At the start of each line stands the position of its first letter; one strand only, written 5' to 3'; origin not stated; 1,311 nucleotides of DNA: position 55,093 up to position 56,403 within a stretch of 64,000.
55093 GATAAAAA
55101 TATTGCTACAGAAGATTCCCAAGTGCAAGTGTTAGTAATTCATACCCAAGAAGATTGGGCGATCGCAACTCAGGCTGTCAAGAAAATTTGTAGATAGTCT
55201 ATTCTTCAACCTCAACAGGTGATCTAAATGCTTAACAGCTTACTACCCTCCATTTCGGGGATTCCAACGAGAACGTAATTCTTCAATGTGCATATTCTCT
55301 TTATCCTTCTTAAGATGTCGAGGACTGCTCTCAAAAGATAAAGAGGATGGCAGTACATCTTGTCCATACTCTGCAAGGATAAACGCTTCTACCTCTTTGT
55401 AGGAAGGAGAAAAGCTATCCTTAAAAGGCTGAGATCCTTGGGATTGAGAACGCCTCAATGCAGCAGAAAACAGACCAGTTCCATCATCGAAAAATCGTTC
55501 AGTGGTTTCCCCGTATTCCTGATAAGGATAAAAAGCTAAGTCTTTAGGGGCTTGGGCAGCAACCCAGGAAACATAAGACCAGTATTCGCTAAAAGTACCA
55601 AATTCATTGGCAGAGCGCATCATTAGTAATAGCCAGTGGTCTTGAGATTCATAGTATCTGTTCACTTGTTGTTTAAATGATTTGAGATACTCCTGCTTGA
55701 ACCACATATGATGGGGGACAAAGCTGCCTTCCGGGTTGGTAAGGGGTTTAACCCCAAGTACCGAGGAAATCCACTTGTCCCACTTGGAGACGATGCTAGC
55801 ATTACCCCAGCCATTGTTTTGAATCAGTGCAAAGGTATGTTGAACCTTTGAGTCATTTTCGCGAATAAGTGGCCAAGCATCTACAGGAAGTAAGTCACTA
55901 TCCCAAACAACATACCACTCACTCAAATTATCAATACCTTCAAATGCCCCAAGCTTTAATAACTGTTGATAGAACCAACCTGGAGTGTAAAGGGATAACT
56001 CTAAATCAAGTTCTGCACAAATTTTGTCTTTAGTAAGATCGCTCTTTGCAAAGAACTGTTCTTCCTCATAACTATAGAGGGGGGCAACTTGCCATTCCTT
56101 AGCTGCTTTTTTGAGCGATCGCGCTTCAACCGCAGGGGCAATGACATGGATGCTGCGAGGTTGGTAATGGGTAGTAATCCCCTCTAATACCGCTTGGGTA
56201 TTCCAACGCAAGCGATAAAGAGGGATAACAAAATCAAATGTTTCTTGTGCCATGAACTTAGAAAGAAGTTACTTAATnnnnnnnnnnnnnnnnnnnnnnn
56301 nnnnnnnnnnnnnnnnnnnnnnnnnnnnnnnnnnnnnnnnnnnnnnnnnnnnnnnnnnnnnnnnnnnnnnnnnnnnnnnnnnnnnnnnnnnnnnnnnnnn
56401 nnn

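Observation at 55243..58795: Orphan HD-phosphohydrolase / extended DHQS-like cyclase / DxD-protein operon: candidate undescribed cyclitol pathway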

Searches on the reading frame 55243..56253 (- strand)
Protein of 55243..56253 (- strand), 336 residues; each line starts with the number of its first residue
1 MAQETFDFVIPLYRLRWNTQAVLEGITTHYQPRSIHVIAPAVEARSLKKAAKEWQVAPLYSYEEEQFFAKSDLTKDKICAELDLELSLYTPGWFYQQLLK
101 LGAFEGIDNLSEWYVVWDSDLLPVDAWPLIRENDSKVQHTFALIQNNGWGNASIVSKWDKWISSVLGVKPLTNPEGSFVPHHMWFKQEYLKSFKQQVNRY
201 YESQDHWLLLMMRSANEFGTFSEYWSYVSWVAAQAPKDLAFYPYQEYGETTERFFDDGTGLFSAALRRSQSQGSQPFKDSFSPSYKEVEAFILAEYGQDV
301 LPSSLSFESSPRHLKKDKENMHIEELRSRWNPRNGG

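Call 3: search_protein_families(library=pfam, proteins=[window:55243-56253:-], max_evalue=0.1)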
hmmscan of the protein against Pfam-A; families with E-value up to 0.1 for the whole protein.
window:55243-56253:- (336 aa): 1 family
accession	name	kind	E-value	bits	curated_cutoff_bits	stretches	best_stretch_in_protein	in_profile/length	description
PF20102.4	DUF6492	-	5.6e-08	32.7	22.9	1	23-237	28-216/291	Family of unknown function (DUF6492)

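Call 4: search_protein_families(library=ncbifam, proteins=[window:55243-56253:-], max_evalue=0.1)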
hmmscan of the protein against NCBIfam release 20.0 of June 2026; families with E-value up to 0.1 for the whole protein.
window:55243-56253:- (336 aa): 0 families

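Call 7: search_solved_structures(query=window:55243-56253:-, max_evalue=1, show_alignments=1)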
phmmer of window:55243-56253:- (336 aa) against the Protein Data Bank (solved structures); distinct sequences matched with E-value up to 1: 0.

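Call 26: find_homologous_proteins(query=window:55243-56253:-, max_evalue=0.001)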
Query window:55243-56253:- (336 aa): 451 proteins with E <= 0.001 among 1837 candidates; the best 120 are listed.
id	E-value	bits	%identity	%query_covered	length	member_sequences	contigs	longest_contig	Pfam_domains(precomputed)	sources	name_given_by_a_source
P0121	2.2e-229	779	100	100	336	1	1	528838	PF20102.5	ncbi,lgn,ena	-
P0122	1.2e-197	674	87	99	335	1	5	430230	PF20102.5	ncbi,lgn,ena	ncbi:MAG: DUF6492 family protein [Spirulinaceae cyanobacterium]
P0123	2.8e-177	607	77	99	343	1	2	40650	PF20102.5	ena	-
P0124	1.4e-176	605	77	99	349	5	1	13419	PF20102.5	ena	-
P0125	5.3e-176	603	78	99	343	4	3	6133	PF20102.5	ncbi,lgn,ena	-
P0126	3.8e-175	600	77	99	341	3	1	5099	PF20102.5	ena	-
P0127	9.5e-175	599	77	99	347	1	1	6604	PF20102.5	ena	-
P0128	4.0e-174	597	75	99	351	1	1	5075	PF20102.5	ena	-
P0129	7.2e-174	596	76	99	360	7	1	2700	PF20102.5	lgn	-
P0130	9.6e-174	596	75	100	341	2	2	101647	PF20102.5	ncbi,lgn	ncbi:MAG: DUF6492 family protein [Microcoleaceae cyanobacterium]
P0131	4.3e-173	594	75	99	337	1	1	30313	PF20102.5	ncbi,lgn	ncbi:MAG: DUF6492 family protein [Cyanobacteria bacterium P01_A01_bin.114]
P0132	9.4e-173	593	76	99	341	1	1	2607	PF20102.5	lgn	-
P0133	1.4e-172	592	75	99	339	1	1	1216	PF20102.5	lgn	-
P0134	1.9e-172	592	77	99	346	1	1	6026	PF20102.5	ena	-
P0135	2.6e-172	591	76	99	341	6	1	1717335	PF20102.5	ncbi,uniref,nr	ncbi:MAG: hypothetical protein F6J90_00235 [Moorea sp. SIOASIH]|uniref:DUF6492 family protein n=1 Ta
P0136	3.0e-171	588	76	99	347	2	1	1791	PF20102.5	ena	-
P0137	1.0e-170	586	74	99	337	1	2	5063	PF20102.5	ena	-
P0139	5.2e-170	583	75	99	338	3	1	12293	PF20102.5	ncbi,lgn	ncbi:MAG: DUF6492 family protein [Cyanobacteria bacterium P01_D01_bin.44]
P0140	2.4e-169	581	74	99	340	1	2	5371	PF20102.5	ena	-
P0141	2.9e-169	581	74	99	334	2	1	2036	PF20102.5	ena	-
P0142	7.7e-169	580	73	99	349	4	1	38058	PF20102.5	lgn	-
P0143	8.2e-169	580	73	99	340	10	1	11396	PF20102.5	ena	-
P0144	1.1e-168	579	74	99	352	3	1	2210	PF20102.5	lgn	-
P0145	1.2e-168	579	75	98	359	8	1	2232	PF20102.5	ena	-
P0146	1.5e-168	579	73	99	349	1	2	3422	PF20102.5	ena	-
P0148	3.1e-168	578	73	99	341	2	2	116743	PF20102.5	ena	-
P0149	7.0e-168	576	73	99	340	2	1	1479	PF20102.5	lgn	-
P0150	7.7e-168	576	73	99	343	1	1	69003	PF20102.5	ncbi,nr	ncbi:hypothetical protein IQ255_03820 [Pleurocapsales cyanobacterium LEGE 10410]|nr:hypothetical pro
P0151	8.8e-168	576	72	100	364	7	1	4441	PF20102.5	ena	-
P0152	1.3e-167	576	73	100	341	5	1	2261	PF20102.5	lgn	-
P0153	1.4e-167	576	73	99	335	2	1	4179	PF20102.5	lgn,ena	-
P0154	1.6e-167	575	73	99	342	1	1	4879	PF20102.5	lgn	-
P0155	2.1e-167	575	73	99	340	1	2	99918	PF20102.5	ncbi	ncbi:MAG: hypothetical protein WBM86_09110 [Waterburya sp.]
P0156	3.1e-167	574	75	98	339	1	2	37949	PF20102.5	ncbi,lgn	ncbi:MAG: DUF6492 family protein [Cyanobacteria bacterium J06635_1]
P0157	3.1e-167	574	75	99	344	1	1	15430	PF20102.5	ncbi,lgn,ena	ncbi:MAG TPA: DUF6492 family protein [Xenococcaceae cyanobacterium]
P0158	7.9e-167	573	73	99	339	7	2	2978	PF20102.5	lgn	-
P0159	8.5e-167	573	73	99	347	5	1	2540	PF20102.5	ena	-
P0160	1.4e-166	572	73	99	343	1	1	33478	PF20102.5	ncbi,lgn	ncbi:MAG: DUF6492 family protein [Microcoleaceae cyanobacterium]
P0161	1.9e-166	572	74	99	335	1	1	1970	PF20102.5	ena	-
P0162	2.2e-166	572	72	99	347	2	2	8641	PF20102.5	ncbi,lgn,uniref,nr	ncbi:conserved hypothetical protein [Hyella patelloides LEGE 07179]|uniref:Uncharacterized protein n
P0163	2.8e-166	571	72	99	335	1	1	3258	PF20102.5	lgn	-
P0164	3.4e-166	571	73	99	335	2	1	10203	PF20102.5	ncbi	-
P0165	1.3e-165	569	72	99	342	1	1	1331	PF20102.5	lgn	-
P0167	2.3e-165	568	72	99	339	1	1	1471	PF20102.5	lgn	-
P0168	3.4e-165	568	71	100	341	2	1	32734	PF20102.5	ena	-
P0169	6.2e-165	567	73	99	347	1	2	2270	PF20102.5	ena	-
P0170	7.9e-165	566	72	99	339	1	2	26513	PF20102.5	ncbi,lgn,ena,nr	ncbi:MAG: DUF6492 family protein [Crocosphaera sp.]|nr:DUF6492 family protein [Crocosphaera sp.]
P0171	8.7e-165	566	71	100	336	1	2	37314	PF20102.5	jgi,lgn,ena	-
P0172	1.1e-164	566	73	99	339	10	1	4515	PF20102.5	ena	-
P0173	1.6e-164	565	71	100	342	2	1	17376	PF20102.5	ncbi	ncbi:MAG: DUF6492 family protein [Leptolyngbyaceae cyanobacterium]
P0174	1.8e-164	565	73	99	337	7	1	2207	PF20102.5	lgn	-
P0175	1.9e-164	565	72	99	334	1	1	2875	PF20102.5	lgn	-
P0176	2.1e-164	565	73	99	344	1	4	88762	PF20102.5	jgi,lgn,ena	-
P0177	2.8e-164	565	72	99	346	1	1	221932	PF20102.5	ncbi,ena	-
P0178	3.7e-164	564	71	99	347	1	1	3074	PF20102.5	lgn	-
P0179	6.1e-164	564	73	100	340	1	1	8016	PF20102.5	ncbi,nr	ncbi:MAG: hypothetical protein F6K42_10630 [Leptolyngbya sp. SIO1D8]|nr:hypothetical protein [Leptol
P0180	9.6e-164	563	71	99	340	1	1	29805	PF20102.5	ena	-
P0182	2.7e-163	561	72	99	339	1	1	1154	PF20102.5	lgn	-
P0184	7.8e-163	560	72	99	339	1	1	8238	PF20102.5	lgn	-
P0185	8.7e-163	560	73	99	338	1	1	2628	PF20102.5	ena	-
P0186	9.3e-163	560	72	99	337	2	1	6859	PF20102.5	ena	-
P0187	1.2e-162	559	72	99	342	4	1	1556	PF20102.5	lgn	-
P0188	1.2e-162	559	71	99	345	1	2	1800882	PF20102.5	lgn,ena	-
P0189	1.2e-162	559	72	99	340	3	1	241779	PF20102.5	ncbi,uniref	ncbi:DUF6492 family protein [Sphaerothrix gracilis]|uniref:DUF6492 family protein n=1 Tax=Sphaerothr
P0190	2.0e-162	559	71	99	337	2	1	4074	PF20102.5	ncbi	ncbi:MAG: DUF6492 family protein, partial [Crocosphaera sp.]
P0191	2.8e-162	558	70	99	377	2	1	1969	PF20102.5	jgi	-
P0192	3.1e-162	558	70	100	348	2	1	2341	PF20102.5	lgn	-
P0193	4.3e-162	557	71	97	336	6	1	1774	PF20102.5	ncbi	ncbi:MAG: DUF6492 family protein, partial [Cyanobacteria bacterium J06626_14]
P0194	7.0e-162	557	73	99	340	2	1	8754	PF20102.5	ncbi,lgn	ncbi:MAG: DUF6492 family protein [Cyanobacteria bacterium P01_E01_bin.6]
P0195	8.9e-162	556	72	99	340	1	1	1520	PF20102.5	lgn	-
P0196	9.8e-162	556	72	99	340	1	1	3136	PF20102.5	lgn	-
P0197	1.1e-161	556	71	99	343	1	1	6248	PF20102.5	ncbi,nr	ncbi:MAG: hypothetical protein F6K31_26760 [Symploca sp. SIO2G7]|nr:hypothetical protein [Symploca s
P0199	1.7e-161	555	72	99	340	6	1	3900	PF20102.5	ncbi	ncbi:MAG: DUF6492 family protein [Cyanobacteria bacterium J06642_9]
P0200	2.3e-161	555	72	99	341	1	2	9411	PF20102.5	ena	-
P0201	3.1e-161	555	70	99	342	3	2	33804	PF20102.5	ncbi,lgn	ncbi:MAG: DUF6492 family protein [Cyanobacteria bacterium J06554_6]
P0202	3.6e-161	554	69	99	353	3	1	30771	PF20102.5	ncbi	-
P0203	3.9e-161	554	72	100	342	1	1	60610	PF20102.5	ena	-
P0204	7.5e-161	553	71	99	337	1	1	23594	PF20102.5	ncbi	-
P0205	1.3e-160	553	72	99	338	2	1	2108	PF20102.5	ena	-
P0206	1.7e-160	552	69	99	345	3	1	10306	PF20102.5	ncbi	ncbi:MAG: DUF6492 family protein [Cyanobacteria bacterium P01_A01_bin.83]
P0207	2.6e-160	552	70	99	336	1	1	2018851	PF20102.5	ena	-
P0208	2.8e-160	551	71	99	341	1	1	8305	PF20102.5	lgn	-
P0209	6.3e-160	550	70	99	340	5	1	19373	PF20102.5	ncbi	ncbi:MAG: DUF6492 family protein [Cyanobacteria bacterium P01_E01_bin.35]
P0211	1.2e-159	549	70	99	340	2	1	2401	PF20102.5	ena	-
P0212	1.4e-159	549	70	99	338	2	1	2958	PF20102.5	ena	-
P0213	1.6e-159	549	72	99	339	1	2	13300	PF20102.5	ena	-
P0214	2.5e-159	548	70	100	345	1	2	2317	PF20102.5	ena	-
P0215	2.9e-159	548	72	98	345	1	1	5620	PF20102.5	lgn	-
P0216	2.9e-159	548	69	99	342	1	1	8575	PF20102.5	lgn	-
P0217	4.3e-159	548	71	99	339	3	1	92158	PF20102.5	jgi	jgi:hypothetical protein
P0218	4.5e-159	548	69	99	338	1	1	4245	PF20102.5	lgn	-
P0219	5.7e-159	547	71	99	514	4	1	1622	PF20102.5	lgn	-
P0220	7.5e-159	547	70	99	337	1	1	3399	PF20102.5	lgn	-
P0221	8.0e-159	547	69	99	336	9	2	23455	PF20102.5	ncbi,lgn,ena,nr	ncbi:MAG: hypothetical protein DCF21_03820 [Leptolyngbya sp.]|nr:MAG: hypothetical protein DCF21_038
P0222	8.5e-159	547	69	99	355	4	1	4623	PF20102.5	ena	-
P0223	9.9e-159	546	69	100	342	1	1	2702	PF20102.5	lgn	-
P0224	1.3e-158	546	68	100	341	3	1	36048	PF20102.5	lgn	-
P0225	1.3e-158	546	71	99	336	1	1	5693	PF20102.5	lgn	-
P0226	1.4e-158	546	70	100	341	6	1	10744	PF20102.5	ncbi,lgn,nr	ncbi:MAG: hypothetical protein HC812_13345 [Leptolyngbya sp. RL_3_1]|nr:hypothetical protein [Leptol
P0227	2.3e-158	545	69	99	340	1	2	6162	PF20102.5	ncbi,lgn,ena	-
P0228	2.4e-158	545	70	99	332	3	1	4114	PF20102.5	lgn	-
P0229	2.5e-158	545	70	99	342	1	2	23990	PF20102.5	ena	-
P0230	3.0e-158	545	69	99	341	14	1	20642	PF20102.5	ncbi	ncbi:MAG: DUF6492 family protein [Cyanophyceae cyanobacterium]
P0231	3.3e-158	545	70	99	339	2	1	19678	PF20102.5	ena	-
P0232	3.7e-158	545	69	99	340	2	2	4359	PF20102.5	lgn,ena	-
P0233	5.2e-158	544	71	99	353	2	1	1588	PF20102.5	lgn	-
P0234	5.3e-158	544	69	99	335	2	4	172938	PF20102.5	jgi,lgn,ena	-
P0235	7.0e-158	544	69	98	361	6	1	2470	PF20102.5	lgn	-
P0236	7.7e-158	543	69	99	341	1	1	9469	PF20102.5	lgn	-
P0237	8.0e-158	543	69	99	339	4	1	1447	PF20102.5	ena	-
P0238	1.0e-157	543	72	99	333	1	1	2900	PF20102.5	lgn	-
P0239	1.3e-157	543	69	99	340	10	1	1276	PF20102.5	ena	-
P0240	1.7e-157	542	69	99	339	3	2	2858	PF20102.5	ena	-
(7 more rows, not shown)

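Call 38: predict_structure(alignment_id=A1)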
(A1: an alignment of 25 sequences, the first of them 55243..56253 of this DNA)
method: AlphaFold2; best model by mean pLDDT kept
length: 336 residues; sequences in the alignment: 25
mean_pLDDT: 74.4   pTM: 0.80
mean pLDDT of the five models: 74.4, 72.7, 71.2, 48.1, 43.9
residues with pLDDT >= 90: 81; 70-90: 137; 50-70: 65; < 50: 53
segments of 3 or more residues with pLDDT < 50: 145-150, 248-254, 274-278, 302-306, 308-316, 320-336
pLDDT, mean of each block of 10 residues (from residue 1): 79 88 91 95 94 94 90 83 64 81 92 85 74 77 52 66 83 57 85 91 89 67 77 84 55 52 81 54 89 73 45 46 45 36
secondary structure, 60 per line:
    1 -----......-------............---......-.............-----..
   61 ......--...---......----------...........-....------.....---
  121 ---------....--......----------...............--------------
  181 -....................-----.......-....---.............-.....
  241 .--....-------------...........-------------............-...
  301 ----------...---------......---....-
elements in order: E6-11 H19-30 E34-39 H41-53 E59-63 H75-80 H91-101 H103-106 E113-117 E130-133 E136-141 H152-166 E182-186 H187-201 H207-213 H215-218 H222-234 E239-241 H244-247 H261-271 H285-296 H323-328 H332-335

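Call 42: fold_search(model_id=the predicted structure, library=pdb)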
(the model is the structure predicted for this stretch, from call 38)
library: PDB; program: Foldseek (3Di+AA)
matches with E <= 10: 1377; with E <= 0.001: 20
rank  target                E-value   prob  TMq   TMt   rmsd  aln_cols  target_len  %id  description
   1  9e1t_A                6.3e-06  1.00  0.41  0.25   7.0       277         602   15  CryoEM structure of LARGE1 bound to UDP-GlcA (released 2025-02-12)
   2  7zvj_B                2.6e-05  1.00  0.39  0.24   6.9       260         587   14  Homodimeric structure of LARGE1 (released 2022-11-30)
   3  4wlm_B                3.5e-05  1.00  0.39  0.44   8.1       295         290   10  Crystal structure of mouse Xyloside xylosyltransferase 1 complexed with manganese (released 2015-09-30)
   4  4wm0_A                5.0e-05  1.00  0.38  0.42   7.4       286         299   10  Crystal structure of mouse Xyloside xylosyltransferase 1 complexed with acceptor ligand (released 2015-09-30)
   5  8j2n_B                5.6e-05  1.00  0.38  0.47  11.1       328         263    9  Exopolysaccharide phosphotransferase CpsY in Mycobacterium tuberculosis (released 2024-04-17)
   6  4wlm_A                6.7e-05  1.00  0.34  0.38   9.3       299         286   10  Crystal structure of mouse Xyloside xylosyltransferase 1 complexed with manganese (released 2015-09-30)
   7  7zvj_A                7.5e-05  1.00  0.40  0.25   6.5       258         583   14  Homodimeric structure of LARGE1 (released 2022-11-30)
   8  7s6n_A                1.0e-04  1.00  0.40  0.33  25.0       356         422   12  N-acetylglucosamine-1-phosphotransferase (GNPT) alpha and beta subunits (GNPTAB) catalytic domain, from zebrafish (released 2022-05-25)
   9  4wnh_A                1.5e-04  1.00  0.37  0.41   7.9       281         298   10  Crystal structure of mouse Xyloside xylosyltransferase 1 complexed with manganese,acceptor ligand and UDP-Xylose (released 2015-09-30)
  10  7s6n_B                1.7e-04  1.00  0.40  0.31  25.0       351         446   11  N-acetylglucosamine-1-phosphotransferase (GNPT) alpha and beta subunits (GNPTAB) catalytic domain, from zebrafish (released 2022-05-25)
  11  9bgf_B                1.9e-04  1.00  0.39  0.32  24.3       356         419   13  Structure of human GlcNAc-1-phosphotransferase complexed with the donor substrate UDP-GlcNAc (released 2025-02-26)
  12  8j2n_A                2.9e-04  1.00  0.34  0.45  11.7       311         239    9  Exopolysaccharide phosphotransferase CpsY in Mycobacterium tuberculosis (released 2024-04-17)
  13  7s05_A                3.9e-04  1.00  0.42  0.34  23.5       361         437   12  Cryo-EM structure of human GlcNAc-1-phosphotransferase A2B2 subcomplex (released 2022-03-30)
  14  3rmw                  5.6e-04  1.00  0.28  0.35   9.3       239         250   11  Crystal Structure of Human Glycogenin-1 (GYG1) T83M mutant complexed with manganese and UDP-glucose (released 2011-05-11)
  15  2rj5                  5.9e-04  1.00  0.39  0.45   6.6       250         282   10  B-specific alpha-1,3-galactosyltransferase G176R S235G mutant (AABB) +UDP (released 2008-02-05)
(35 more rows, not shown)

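Call 66: find_encoding_contigs(protein=P0121, flank=10000, max_places=2)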
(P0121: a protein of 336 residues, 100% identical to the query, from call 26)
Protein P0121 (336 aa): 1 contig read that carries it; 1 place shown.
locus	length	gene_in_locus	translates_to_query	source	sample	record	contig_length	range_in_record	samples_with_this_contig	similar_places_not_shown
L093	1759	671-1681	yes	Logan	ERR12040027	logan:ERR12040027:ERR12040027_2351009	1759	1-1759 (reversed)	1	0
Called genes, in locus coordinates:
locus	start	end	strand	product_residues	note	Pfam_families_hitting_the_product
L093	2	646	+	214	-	?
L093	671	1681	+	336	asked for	PF20102:DUF6492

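Call 96: search_protein_families(library=pfam, proteins=[P0219], max_evalue=0.01)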
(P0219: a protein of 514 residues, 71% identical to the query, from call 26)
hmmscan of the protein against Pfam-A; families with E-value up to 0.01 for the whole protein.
P0219 (514 aa): 1 family
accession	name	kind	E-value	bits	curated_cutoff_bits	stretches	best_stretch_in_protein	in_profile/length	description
PF20102.4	DUF6492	-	2.4e-11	43.7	22.9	1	23-235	28-218/291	Family of unknown function (DUF6492)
